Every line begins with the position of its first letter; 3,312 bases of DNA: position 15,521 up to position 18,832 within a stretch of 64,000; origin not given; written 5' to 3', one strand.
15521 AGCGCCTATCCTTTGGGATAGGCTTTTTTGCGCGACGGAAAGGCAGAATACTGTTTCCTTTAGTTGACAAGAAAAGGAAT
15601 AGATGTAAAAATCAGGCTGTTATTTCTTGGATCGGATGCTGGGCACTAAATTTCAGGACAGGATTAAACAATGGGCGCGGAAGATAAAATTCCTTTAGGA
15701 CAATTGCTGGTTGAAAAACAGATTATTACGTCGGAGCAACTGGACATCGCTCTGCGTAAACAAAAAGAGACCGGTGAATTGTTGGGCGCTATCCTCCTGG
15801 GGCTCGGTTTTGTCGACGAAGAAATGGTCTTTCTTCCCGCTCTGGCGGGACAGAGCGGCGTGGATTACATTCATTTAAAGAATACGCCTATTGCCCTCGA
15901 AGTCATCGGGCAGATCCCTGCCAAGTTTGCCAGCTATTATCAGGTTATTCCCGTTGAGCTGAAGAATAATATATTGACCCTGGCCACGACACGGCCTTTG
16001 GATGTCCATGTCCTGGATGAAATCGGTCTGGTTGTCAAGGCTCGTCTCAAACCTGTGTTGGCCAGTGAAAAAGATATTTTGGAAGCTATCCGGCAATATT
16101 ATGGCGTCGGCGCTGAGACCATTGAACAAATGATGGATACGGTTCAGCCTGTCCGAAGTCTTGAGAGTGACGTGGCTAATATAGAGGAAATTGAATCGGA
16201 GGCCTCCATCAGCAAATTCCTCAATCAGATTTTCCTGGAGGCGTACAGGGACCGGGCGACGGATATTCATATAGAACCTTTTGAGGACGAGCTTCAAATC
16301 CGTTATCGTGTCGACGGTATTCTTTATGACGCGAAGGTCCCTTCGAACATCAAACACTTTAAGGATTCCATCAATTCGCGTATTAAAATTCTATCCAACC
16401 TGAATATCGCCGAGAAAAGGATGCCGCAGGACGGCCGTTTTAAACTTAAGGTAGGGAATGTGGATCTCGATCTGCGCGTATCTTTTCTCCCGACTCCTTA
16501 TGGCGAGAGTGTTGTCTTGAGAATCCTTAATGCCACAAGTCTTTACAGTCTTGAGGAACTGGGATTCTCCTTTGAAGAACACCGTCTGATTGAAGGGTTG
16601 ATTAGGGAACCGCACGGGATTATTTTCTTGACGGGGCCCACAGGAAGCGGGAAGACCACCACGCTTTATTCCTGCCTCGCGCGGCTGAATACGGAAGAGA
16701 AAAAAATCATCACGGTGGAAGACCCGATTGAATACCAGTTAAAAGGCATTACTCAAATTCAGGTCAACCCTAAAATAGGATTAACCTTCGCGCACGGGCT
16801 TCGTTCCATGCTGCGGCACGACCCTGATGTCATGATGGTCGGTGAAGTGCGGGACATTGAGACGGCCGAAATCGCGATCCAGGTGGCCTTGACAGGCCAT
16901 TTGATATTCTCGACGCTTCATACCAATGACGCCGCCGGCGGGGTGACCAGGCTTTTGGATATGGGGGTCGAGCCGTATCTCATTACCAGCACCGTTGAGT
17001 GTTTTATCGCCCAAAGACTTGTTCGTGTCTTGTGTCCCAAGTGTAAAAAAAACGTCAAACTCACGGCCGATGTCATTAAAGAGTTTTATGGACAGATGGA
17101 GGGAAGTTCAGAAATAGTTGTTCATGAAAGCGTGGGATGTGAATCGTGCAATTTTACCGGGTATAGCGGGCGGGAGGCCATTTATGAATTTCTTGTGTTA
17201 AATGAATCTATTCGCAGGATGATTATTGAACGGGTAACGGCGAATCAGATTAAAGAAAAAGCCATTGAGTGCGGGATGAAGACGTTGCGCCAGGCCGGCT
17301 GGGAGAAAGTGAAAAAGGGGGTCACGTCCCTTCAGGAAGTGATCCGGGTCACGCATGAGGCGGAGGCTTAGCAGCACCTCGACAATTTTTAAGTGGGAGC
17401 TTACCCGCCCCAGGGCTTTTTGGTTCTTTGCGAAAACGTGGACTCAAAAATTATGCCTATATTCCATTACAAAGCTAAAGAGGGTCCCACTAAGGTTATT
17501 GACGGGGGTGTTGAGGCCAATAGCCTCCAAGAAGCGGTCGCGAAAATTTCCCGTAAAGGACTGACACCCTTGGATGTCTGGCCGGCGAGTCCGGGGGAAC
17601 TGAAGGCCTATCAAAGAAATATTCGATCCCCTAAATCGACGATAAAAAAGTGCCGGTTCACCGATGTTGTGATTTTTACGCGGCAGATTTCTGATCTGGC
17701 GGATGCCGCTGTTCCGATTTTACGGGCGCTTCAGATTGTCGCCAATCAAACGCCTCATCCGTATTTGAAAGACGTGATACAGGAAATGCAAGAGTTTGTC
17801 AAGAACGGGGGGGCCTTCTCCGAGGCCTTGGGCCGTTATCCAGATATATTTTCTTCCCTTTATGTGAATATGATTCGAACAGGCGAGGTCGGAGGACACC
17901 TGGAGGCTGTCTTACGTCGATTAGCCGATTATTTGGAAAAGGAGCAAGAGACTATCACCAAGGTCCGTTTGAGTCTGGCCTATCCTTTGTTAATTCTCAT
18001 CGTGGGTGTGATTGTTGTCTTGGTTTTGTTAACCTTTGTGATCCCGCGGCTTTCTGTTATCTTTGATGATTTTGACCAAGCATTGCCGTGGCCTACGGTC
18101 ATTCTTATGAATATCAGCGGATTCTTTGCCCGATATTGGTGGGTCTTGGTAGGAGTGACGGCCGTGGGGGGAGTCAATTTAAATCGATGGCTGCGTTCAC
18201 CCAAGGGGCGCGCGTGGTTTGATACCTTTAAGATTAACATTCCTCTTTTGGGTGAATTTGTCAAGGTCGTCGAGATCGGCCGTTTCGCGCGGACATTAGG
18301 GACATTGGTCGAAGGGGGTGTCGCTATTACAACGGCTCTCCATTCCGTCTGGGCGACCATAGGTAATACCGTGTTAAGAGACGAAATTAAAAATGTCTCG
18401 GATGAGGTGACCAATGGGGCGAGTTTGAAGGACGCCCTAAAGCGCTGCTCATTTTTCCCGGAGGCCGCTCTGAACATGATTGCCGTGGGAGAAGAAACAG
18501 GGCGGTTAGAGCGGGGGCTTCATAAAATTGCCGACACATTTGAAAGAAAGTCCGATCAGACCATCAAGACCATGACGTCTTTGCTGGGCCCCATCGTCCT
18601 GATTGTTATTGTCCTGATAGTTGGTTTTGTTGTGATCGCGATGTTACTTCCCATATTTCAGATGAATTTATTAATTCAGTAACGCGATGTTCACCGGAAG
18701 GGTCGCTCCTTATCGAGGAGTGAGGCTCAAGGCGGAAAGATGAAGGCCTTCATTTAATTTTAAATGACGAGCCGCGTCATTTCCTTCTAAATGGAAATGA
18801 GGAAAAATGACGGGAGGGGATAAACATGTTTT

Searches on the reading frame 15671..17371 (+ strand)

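Call 54: search_protein_families(library=pfam, proteins=[window:15671-17371:+], max_evalue=0.0001)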
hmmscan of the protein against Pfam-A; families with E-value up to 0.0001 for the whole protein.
window:15671-17371:+ (566 aa): 3 families
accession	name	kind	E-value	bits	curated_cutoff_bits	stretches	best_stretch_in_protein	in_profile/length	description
PF00437.27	T2SSE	-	2.8e-132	441.3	24.9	1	175-559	3-370/370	Type II/IV secretion system protein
PF05157.20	MshEN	-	2.3e-18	66.4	23.1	1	63-147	2-87/90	MshEN domain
PF13401.12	AAA_22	-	6.5e-05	23.7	27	0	314-354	4-44/130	AAA domain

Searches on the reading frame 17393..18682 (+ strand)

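Call 54: search_protein_families(library=pfam, proteins=[window:17393-18682:+], max_evalue=0.0001)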
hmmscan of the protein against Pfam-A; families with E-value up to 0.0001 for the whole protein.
window:17393-18682:+ (429 aa): 1 family
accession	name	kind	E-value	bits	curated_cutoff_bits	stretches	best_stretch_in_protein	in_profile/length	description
PF00482.28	T2SSF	-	2.2e-67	225.2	25.2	2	95-218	1-125/125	Type II secretion system (T2SS), protein F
